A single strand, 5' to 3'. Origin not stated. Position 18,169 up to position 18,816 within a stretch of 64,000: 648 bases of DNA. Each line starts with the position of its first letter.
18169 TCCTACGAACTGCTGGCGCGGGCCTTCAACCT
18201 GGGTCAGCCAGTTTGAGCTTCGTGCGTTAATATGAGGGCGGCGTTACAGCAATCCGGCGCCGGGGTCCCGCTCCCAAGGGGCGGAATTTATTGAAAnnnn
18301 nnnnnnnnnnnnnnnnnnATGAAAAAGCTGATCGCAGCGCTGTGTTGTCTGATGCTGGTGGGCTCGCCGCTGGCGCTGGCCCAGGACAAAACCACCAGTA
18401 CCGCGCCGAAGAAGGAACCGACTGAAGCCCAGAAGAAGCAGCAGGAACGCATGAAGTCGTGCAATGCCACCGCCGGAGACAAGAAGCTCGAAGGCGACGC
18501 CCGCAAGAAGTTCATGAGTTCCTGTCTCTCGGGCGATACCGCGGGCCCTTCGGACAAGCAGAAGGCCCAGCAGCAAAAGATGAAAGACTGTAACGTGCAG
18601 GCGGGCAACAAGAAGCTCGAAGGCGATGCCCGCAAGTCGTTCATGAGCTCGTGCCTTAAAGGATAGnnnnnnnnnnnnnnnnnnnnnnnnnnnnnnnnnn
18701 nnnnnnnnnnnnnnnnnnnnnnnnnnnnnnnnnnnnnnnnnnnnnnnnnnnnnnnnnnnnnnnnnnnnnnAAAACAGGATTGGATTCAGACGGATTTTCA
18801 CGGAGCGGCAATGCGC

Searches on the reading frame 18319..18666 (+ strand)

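Call 52: search_protein_families(library=pfam, proteins=[window:18319-18666:+], max_evalue=0.00001)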
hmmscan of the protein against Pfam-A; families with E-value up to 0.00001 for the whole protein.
window:18319-18666:+ (115 aa): 1 family
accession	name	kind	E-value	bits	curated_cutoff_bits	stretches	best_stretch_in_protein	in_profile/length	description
PF07769.19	PsiF_repeat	-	7.6e-33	112.5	21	2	39-71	2-34/34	psiF repeat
